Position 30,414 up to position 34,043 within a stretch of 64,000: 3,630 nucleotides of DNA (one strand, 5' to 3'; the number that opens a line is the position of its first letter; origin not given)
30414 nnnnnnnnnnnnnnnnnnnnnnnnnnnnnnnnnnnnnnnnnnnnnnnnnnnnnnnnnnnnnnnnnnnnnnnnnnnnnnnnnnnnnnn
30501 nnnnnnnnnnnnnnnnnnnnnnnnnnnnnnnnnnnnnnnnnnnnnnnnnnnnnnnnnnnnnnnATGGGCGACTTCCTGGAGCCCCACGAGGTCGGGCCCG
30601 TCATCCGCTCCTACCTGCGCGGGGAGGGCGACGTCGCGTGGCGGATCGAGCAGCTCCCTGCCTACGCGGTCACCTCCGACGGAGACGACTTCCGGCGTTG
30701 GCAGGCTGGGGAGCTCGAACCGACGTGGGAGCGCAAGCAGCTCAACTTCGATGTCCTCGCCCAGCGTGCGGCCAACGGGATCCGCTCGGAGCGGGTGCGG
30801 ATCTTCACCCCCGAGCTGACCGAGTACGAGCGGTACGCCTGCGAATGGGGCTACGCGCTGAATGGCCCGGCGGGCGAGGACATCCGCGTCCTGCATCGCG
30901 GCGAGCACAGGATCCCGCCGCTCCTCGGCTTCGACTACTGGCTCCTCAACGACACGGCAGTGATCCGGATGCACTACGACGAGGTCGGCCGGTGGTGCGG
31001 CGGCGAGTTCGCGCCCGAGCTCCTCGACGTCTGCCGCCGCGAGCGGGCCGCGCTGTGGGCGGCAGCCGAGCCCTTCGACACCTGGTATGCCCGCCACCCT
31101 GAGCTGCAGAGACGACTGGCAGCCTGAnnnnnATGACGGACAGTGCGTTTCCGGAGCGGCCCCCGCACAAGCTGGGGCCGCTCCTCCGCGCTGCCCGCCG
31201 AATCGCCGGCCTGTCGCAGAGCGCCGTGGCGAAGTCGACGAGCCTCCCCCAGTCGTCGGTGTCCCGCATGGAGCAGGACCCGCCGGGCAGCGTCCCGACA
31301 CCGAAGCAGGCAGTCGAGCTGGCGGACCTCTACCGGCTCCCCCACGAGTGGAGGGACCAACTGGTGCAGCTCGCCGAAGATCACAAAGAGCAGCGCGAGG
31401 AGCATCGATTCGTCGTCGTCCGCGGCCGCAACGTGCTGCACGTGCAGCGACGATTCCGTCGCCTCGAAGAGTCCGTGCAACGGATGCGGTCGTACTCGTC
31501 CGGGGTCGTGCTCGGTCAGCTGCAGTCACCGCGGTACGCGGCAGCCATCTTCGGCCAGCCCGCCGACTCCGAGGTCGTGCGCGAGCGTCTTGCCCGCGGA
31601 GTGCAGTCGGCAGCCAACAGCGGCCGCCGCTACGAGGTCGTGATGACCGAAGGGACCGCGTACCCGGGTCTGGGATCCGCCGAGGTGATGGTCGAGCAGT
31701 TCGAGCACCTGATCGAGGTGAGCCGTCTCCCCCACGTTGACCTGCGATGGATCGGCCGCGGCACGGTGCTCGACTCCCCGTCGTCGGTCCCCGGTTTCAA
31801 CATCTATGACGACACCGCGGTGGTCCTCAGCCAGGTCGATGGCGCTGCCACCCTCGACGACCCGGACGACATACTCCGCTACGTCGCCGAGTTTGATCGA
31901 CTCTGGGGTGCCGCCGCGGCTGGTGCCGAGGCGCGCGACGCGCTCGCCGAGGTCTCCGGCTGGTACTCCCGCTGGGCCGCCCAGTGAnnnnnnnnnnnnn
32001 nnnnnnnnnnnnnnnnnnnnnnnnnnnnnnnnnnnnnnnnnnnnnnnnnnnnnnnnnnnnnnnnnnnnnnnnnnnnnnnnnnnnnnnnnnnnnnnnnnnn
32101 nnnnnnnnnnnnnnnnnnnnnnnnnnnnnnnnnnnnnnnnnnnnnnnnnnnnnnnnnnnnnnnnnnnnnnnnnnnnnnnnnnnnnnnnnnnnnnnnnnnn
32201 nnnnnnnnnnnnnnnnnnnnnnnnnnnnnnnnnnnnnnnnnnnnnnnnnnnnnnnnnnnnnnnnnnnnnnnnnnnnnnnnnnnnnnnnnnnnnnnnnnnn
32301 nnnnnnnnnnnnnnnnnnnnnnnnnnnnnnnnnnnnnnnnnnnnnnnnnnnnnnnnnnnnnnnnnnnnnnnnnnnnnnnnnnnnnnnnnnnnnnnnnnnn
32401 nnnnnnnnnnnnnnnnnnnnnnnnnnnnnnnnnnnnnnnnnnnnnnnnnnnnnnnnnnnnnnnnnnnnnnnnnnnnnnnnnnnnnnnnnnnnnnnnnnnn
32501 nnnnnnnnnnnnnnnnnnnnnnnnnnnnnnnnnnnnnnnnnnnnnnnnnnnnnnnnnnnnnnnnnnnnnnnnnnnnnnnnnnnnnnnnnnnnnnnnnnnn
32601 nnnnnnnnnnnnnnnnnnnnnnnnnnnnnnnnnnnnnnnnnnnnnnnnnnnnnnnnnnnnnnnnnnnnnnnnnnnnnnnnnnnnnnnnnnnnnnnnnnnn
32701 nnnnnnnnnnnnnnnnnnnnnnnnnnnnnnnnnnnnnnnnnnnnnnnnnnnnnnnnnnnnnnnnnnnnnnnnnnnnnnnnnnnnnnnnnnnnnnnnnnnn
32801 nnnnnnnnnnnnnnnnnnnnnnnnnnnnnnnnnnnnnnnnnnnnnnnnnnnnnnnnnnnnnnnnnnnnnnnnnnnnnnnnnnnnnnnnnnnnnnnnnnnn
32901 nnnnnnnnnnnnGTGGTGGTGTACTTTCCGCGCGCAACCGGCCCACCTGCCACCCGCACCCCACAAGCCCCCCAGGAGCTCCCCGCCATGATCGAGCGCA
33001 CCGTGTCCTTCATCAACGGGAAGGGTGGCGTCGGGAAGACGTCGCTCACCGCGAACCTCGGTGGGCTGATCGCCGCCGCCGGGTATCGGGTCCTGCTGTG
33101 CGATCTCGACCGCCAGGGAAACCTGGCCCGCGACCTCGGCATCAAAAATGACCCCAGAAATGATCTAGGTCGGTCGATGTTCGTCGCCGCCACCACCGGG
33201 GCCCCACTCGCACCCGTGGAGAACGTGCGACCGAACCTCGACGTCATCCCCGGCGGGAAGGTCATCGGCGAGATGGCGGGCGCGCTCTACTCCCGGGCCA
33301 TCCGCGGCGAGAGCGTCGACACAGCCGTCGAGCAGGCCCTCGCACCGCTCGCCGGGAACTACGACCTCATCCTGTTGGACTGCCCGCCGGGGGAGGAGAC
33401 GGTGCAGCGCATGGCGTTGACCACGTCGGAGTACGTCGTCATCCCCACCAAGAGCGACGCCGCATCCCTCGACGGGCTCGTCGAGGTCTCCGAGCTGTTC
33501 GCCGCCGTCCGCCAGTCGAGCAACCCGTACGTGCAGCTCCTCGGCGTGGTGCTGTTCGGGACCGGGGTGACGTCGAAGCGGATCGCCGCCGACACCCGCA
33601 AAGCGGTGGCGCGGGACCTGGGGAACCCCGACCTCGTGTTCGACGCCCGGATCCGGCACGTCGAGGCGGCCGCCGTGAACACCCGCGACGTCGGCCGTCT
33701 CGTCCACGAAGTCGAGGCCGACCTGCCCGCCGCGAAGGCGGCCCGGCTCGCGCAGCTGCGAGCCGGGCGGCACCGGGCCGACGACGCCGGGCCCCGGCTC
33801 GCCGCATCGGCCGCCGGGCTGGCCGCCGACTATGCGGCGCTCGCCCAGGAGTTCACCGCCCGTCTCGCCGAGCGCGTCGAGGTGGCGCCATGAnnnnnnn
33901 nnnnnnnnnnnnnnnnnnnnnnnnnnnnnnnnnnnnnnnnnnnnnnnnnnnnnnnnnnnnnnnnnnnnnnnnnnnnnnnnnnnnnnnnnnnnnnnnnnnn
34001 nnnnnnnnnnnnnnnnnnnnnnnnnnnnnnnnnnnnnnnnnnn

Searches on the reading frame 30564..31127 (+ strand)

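Call 29: search_protein_families(library=pfam, proteins=[window:30564-31127:+], max_evalue=0.01)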
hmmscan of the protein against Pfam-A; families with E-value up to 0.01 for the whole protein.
window:30564-31127:+ (187 aa): 1 family
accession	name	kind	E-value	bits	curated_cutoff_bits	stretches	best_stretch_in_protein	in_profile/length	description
PF21806.3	DUF6879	-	1.7e-34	119.1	23.9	1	16-175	5-166/167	Family of unknown function (DUF6879)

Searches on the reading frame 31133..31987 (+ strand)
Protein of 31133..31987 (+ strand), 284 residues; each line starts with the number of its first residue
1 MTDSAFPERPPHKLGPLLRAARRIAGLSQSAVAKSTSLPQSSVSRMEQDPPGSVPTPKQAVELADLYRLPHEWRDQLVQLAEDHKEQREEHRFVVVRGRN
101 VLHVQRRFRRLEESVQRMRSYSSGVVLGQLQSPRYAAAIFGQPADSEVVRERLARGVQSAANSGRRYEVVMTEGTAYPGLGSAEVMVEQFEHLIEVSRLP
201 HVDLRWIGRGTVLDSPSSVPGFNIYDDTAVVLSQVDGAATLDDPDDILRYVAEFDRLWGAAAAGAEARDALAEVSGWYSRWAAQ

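Call 29: search_protein_families(library=pfam, proteins=[window:31133-31987:+], max_evalue=0.01)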
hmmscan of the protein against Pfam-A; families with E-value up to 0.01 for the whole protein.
window:31133-31987:+ (284 aa): 5 families
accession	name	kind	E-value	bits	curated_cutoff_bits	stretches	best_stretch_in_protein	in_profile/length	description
PF19054.6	DUF5753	-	5.8e-31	108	23.4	1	105-273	1-178/178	Domain of unknown function (DUF5753)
PF13560.12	HTH_31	-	6.4e-10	39.6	27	1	14-77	2-64/64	Helix-turn-helix domain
PF01381.28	HTH_3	-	2.6e-07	31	23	1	18-73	1-54/55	Helix-turn-helix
PF13413.12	HTH_25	-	0.0001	22.5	24.6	1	17-57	1-41/62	Helix-turn-helix domain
PF21806.3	DUF6879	-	0.0048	16.8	23.9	0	203-262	95-160/167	Family of unknown function (DUF6879)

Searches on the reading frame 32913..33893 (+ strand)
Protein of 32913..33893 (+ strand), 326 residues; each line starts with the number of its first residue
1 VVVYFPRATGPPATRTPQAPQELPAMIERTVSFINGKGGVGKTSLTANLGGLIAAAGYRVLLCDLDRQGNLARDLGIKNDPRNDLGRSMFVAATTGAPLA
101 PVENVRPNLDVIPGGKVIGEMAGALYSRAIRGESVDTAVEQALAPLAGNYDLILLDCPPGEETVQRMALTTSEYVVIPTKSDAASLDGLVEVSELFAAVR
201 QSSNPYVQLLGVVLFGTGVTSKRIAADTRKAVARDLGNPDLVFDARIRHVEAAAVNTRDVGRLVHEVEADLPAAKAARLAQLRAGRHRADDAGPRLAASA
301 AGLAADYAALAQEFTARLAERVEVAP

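Call 29: search_protein_families(library=pfam, proteins=[window:32913-33893:+], max_evalue=0.01)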
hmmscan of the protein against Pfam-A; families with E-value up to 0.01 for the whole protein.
window:32913-33893:+ (326 aa): 7 families
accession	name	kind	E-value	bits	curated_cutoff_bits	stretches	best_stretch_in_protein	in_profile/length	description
PF13614.12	AAA_31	-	1e-31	110.7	27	1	29-207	2-175/177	AAA domain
PF01656.29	CbiA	-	1.7e-16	60.8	25.4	1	32-214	2-80/125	CobQ/CobB/MinD/ParA nucleotide binding domain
PF10609.15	ParA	-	3e-11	43.6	27.1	1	27-187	2-152/246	NUBPL iron-transfer P-loop NTPase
PF06564.18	CBP_BcsQ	-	8.4e-10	39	21.3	1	37-185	10-151/234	Cellulose biosynthesis protein BcsQ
PF09140.17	MipZ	-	3.4e-08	33.6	20.7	1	132-203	81-153/262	ATPase MipZ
PF02374.21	ArsA_ATPase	-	2.6e-06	27.3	24.3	1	32-72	4-44/305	Anion-transporting ATPase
PF07015.17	VirC1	-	0.0084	15.9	24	0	31-70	4-43/231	VirC1 protein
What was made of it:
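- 32913..33893 (+): ParA-like P-loop ATPase. This is context only and not part of the origin. Pfam AAA_31 at 1e-31, CbiA, ParA (call 29).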
